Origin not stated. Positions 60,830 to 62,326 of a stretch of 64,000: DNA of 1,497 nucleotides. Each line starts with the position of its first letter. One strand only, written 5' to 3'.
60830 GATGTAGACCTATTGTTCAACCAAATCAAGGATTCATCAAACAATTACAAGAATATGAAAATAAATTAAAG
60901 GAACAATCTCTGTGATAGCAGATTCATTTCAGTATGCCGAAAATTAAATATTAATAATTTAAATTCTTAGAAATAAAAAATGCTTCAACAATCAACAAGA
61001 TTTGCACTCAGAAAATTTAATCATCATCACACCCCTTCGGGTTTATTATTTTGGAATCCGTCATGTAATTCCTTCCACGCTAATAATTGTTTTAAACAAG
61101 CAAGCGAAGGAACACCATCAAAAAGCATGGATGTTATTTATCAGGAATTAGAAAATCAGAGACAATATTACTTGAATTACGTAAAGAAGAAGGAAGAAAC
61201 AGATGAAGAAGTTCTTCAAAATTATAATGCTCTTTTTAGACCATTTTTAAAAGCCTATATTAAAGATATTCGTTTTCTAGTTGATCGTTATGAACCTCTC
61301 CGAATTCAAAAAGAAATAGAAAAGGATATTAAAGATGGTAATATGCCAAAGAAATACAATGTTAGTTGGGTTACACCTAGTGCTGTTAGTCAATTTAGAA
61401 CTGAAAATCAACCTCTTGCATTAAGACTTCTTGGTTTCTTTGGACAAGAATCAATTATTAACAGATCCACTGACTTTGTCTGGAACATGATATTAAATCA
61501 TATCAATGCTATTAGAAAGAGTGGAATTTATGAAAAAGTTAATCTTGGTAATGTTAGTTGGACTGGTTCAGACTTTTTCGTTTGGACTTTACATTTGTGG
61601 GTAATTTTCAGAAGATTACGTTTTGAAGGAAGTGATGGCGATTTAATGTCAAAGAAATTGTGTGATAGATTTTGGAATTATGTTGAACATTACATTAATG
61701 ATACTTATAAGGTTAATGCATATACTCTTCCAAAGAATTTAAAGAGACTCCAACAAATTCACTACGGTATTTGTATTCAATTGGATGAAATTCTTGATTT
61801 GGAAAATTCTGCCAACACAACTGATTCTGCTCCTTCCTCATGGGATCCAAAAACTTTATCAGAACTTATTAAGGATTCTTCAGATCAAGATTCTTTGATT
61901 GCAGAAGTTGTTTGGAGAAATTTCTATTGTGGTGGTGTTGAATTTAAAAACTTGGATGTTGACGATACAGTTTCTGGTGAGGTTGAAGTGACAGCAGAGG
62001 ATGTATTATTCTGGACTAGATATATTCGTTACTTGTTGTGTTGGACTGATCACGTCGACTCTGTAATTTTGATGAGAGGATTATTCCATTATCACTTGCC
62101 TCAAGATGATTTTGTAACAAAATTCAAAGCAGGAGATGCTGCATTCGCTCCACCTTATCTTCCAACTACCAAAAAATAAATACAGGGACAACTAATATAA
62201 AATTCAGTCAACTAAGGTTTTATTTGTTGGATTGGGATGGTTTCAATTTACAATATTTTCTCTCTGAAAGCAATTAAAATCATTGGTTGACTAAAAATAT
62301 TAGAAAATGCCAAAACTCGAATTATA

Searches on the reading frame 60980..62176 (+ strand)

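Call 37: search_protein_families(library=pfam, proteins=[window:60980-62176:+], max_evalue=0.00001)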
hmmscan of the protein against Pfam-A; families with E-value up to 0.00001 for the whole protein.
window:60980-62176:+ (399 aa): 1 family
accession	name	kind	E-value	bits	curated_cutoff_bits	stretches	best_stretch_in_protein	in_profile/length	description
PF03981.17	Ubiq_cyt_C_chap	-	3.6e-13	50.2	21.5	1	201-273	15-86/140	Ubiquinol-cytochrome C chaperone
